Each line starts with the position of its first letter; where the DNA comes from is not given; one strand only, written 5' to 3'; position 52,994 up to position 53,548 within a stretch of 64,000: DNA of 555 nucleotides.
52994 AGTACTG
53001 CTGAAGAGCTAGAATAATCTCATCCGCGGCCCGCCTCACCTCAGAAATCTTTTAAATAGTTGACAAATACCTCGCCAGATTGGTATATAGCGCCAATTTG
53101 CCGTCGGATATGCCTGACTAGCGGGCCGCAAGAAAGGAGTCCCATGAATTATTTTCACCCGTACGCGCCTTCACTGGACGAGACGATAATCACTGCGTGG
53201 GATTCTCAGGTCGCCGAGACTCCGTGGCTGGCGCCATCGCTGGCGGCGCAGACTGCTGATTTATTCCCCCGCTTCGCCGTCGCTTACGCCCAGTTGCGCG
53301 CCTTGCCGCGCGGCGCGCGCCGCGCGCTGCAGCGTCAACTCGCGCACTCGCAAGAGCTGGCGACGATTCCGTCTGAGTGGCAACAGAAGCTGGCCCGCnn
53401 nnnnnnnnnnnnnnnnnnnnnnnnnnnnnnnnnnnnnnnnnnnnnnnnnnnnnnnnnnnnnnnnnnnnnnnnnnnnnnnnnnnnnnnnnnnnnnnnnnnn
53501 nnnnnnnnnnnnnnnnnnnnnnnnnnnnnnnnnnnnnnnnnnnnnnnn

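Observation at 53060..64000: Hypothesis: a beta-helix surface-protein family with its own glycosyltransferase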

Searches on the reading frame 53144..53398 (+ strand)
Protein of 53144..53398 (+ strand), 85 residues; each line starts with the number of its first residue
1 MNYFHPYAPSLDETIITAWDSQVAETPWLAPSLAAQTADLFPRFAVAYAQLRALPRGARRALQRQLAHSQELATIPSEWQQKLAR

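Call 70: search_protein_representatives(alignment_id=A5)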
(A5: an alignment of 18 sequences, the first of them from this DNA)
Query: 18 sequences, 96 profile positions. Proteins with E-value up to 0.001 (for the whole library): 566; up to 1e-10: 197; up to 1e-30: 34. The best 150 are listed.
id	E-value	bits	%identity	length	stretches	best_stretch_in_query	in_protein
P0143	1.2e-44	166.5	-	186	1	1-96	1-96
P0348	4.4e-43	161.5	-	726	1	1-96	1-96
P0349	7.7e-42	157.6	-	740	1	1-96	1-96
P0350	1.8e-40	153.1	-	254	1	1-96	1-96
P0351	2.6e-40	152.7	-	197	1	1-96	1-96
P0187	2.2e-39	149.7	-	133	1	1-87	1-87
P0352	2.4e-39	149.6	-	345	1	1-96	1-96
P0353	4.4e-39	148.7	-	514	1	1-96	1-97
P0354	1.5e-38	147.1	-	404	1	1-96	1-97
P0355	3.6e-38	145.8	-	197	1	1-96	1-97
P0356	6.1e-38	145.1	-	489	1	1-96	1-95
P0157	9.6e-38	144.4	-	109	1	1-96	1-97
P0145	1.4e-37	143.9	-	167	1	1-96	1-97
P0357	5.8e-37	141.9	-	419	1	1-96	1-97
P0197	5.9e-37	141.9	-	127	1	1-82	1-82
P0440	1.4e-15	73.4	-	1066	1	11-79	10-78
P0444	3.1e-15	72.3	-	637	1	8-78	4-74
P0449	1.0e-14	70.6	-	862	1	10-76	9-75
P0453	2.2e-14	69.6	-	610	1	14-77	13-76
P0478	1.3e-12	63.9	-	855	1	10-73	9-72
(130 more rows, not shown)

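Call 72: search_protein_families(library=ncbifam, alignment_id=A7, max_evalue=0.001)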
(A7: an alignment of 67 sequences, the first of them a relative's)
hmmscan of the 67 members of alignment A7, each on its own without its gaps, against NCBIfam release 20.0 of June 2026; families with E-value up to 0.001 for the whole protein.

A. member 1, P0348 (726 aa): 1 family
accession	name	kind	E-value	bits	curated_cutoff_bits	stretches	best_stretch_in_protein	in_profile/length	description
NF041518.1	choice_anch_Q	domain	8.2e-20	70.8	25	1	406-472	4-57/58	choice-of-anchor Q domain-containing protein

B. families by the number of members that match (of 67 scanned): 56 families (the first 25 are shown)
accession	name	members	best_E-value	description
TIGR04212.1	GlyGly_RbtA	44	4.7e-29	rhombotarget A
NF041518.1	choice_anch_Q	39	7.6e-26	choice-of-anchor Q domain-containing protein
TIGR01376.1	POMP_repeat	4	3.4e-05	polymorphic outer membrane protein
NF033943.0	RTX_toxin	2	1.6e-20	RTX family hemolysin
NF046115.1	Ca_rpt_SMc04171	2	8.7e-18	SMc04171 family calcium-binding repeat protein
NF033203.1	entero_EhxA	2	3e-16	enterohemolysin EhxA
NF035945.1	Zn_serralysin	2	3.4e-16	serralysin family metalloprotease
NF053766.1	ZapA_metallo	2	5e-10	ZapA family metalloprotease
NF050046.1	PueAB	2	1e-08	polyurethane esterase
TIGR04214.1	CSLREA_Nterm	2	1.9e-07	CSLREA domain-containing protein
NF052454.1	BtaGlycanEglC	2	2e-07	endo-1,3-1,4-beta-glycanase EglC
TIGR03570.1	NeuD_NnaD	1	1.1e-35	NeuD/PglB/VioB family sugar acetyltransferase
NF002060.0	PRK00892.1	1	5.5e-27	UDP-3-O-(3-hydroxymyristoyl)glucosamine N-acyltransferase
NF003657.0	PRK05289.1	1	2.3e-26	acyl-ACP--UDP-N-acetylglucosamine O-acyltransferase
TIGR01853.1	lipid_A_lpxD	1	2.6e-24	UDP-3-O-(3-hydroxymyristoyl)glucosamine N-acyltransferase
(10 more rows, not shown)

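Call 76: search_solved_structures(query=A5, max_evalue=10)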
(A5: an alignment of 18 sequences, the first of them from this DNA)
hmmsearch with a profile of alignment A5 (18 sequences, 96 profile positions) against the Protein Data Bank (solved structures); distinct sequences matched with E-value up to 10: 4.
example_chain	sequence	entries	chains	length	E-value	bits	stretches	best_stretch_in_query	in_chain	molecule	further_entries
7pzy_I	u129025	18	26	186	0.32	14.5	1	36-84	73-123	40S ribosomal protein S7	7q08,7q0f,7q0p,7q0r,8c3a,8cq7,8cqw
3u7i_A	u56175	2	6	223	0.6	13.6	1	2-58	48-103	FMN-dependent NADH-azoreductase 1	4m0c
9spj_z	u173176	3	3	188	0.63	13.6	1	37-84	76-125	40S ribosomal protein eS7 (formerly S7)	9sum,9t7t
8eki_B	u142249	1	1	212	0.87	13.1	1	37-86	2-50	Protein transport protein USE1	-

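Call 77: search_protein_families(library=pfam, alignment_id=A7, max_evalue=0.001)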
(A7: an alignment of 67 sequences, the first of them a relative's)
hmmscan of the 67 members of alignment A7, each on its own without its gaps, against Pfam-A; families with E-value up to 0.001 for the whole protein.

A. member 1, P0348 (726 aa): 0 families

B. families by the number of members that match (of 67 scanned): 20 families
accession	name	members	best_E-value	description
PF02415.23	Chlam_PMP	24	1.4e-14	Chlamydia polymorphic membrane protein (Chlamydia_PMP) repeat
PF13229.12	Beta_helix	11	1e-21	Right handed beta helix region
PF00353.25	HemolysinCabind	2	2.2e-31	RTX calcium-binding nonapeptide repeat (4 copies)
PF00132.30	Hexapep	1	1.5e-33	Bacterial transferase hexapeptide (six repeats)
PF25084.1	LbH_EIF2B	1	1e-30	EIF2B subunit epsilon LbH domain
PF05345.18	He_PIG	1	3.7e-19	Putative Ig domain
PF01839.29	FG-GAP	1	1.8e-17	FG-GAP repeat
PF13517.12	FG-GAP_3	1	9.4e-15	FG-GAP-like repeat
PF02494.22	HYR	1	8.9e-13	HYR domain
PF14602.12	Hexapep_2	1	1.5e-09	Hexapeptide repeat of succinyl-transferase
PF02412.23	TSP_3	1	5e-08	Thrombospondin type 3 repeat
PF19999.4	fvmX3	1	1.6e-06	FtsH ternary system domain X3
PF10671.14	TcpQ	1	5.7e-06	Toxin co-regulated pilus biosynthesis protein Q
PF10983.13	DUF2793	1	1.1e-05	Protein of unknown function (DUF2793)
PF25087.1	GMPPB_C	1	1.4e-05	GMPPB C-terminal domain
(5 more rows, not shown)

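Call 80: find_encoding_contigs(protein=P0440, flank=8000, max_places=1)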
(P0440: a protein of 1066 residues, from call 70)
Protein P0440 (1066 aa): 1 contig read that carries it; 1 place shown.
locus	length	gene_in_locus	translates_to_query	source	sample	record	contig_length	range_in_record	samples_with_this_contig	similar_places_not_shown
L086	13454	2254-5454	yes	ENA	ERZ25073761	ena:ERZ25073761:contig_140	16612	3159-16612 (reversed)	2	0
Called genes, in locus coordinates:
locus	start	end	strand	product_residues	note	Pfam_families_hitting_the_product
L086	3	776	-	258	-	?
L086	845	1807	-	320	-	-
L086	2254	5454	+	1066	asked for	PF02415:Chlam_PMP (faint)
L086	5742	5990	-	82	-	PF16277:DUF4926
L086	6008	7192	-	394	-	PF13489:Methyltransf_23, PF08241:Methyltransf_11 (weak), PF08242:Methyltransf_12, PF13649:Methyltransf_25 (weak), PF13847:Methyltransf_31 (weak), PF08484:Methyltransf_14, PF22674:C2185-like_N (weak)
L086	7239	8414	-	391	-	PF07719:TPR_2 (faint), PF13176:TPR_7 (faint), PF13181:TPR_8 (faint), PF13432:TPR_16 (weak), PF14559:TPR_19, PF23914:TPR_CcmH_CycH (weak), PF00515:TPR_1 (weak), PF00685:Sulfotransfer_1, +7 more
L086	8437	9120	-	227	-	PF08484:Methyltransf_14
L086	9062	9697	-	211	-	PF08421:Methyltransf_13, PF13489:Methyltransf_23 (weak), PF08241:Methyltransf_11, PF08242:Methyltransf_12, PF13649:Methyltransf_25 (weak)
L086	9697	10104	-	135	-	-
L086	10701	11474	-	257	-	PF00483:NTP_transferase, PF12804:NTP_transf_3 (weak)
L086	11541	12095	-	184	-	PF01797:Y1_Tnp (faint)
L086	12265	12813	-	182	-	-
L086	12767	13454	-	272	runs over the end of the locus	PF00535:Glycos_transf_2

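Call 81: find_encoding_contigs(protein=P0449, flank=8000, max_places=1)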
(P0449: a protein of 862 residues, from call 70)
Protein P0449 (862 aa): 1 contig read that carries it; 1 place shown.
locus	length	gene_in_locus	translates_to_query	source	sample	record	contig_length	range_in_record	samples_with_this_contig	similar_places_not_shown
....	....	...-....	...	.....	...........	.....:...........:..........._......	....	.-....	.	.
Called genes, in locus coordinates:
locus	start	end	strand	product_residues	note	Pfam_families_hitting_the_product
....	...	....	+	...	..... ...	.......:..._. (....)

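Call 82: find_encoding_contigs(protein=P0444, flank=8000, max_places=1)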
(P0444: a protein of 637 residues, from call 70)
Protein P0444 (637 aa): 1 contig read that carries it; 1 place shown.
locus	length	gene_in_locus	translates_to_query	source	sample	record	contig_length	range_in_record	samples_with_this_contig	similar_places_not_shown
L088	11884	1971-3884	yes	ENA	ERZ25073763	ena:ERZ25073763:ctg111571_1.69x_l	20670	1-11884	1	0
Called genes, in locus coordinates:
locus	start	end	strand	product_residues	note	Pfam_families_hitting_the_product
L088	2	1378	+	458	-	?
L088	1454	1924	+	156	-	-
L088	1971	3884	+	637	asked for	PF00353:HemolysinCabind (weak)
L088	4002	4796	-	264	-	PF01790:LGT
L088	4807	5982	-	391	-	PF09989:DUF2229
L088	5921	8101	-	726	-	PF01869:BcrAD_BadFG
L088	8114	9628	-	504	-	-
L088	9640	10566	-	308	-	-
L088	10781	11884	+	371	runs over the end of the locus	-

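Call 83: find_encoding_contigs(protein=P0478, flank=8000, max_places=1)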
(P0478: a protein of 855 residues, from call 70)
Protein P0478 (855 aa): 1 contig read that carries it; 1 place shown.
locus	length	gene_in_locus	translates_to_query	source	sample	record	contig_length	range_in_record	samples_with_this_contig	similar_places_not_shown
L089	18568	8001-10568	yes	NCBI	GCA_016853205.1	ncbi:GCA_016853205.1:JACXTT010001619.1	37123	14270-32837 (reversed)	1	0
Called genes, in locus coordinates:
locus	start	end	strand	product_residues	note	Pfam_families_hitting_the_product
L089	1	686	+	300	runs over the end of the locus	PF05853:BKACE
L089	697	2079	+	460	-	PF00501:AMP-binding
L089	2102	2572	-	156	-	PF02556:SecB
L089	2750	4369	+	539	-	-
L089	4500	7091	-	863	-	PF13191:AAA_16, PF13401:AAA_22 (faint), PF17874:TPR_MalT (faint)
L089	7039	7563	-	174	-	PF00486:Trans_reg_C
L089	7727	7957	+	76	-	-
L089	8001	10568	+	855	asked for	PF13229:Beta_helix, PF02494:HYR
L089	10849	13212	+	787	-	PF16261:DUF4915, PF13414:TPR_11, PF23914:TPR_CcmH_CycH (weak), PF13424:TPR_12 (weak), PF00515:TPR_1, PF13181:TPR_8 (weak), PF13414:TPR_11, PF13432:TPR_16, +12 more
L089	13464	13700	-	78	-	PF13424:TPR_12 (weak)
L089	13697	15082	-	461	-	PF07719:TPR_2 (faint), PF13424:TPR_12 (faint), PF13374:TPR_10 (faint)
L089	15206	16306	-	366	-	PF00486:Trans_reg_C, PF13191:AAA_16, PF13401:AAA_22 (weak)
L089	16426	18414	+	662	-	-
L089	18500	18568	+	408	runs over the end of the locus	PF02515:CoA_transf_3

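Call 84: find_encoding_contigs(protein=P0453, flank=8000, max_places=1)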
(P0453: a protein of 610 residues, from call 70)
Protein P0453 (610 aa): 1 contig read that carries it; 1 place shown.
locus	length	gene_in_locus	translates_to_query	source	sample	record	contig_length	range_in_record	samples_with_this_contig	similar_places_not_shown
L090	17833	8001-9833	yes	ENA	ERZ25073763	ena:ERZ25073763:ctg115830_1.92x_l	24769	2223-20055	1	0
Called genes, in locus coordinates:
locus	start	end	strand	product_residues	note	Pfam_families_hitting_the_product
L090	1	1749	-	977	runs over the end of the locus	PF00486:Trans_reg_C, PF13191:AAA_16, PF13401:AAA_22 (faint)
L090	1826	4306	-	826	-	PF13191:AAA_16, PF13424:TPR_12 (weak), PF17874:TPR_MalT (weak)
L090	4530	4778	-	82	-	PF00486:Trans_reg_C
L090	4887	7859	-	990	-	PF00486:Trans_reg_C, PF13191:AAA_16, PF13401:AAA_22 (weak), PF13424:TPR_12 (faint)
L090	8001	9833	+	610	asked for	PF00353:HemolysinCabind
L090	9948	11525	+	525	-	-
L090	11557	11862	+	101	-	-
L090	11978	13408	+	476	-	-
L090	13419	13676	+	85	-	-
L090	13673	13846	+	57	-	-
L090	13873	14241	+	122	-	-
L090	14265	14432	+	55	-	-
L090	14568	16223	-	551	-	PF00486:Trans_reg_C, PF00561:Abhydrolase_1, PF12146:Hydrolase_4, PF12697:Abhydrolase_6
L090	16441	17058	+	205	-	-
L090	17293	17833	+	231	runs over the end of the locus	PF01209:Ubie_methyltran, PF13489:Methyltransf_23, PF08241:Methyltransf_11, PF08242:Methyltransf_12, PF13649:Methyltransf_25, PF13847:Methyltransf_31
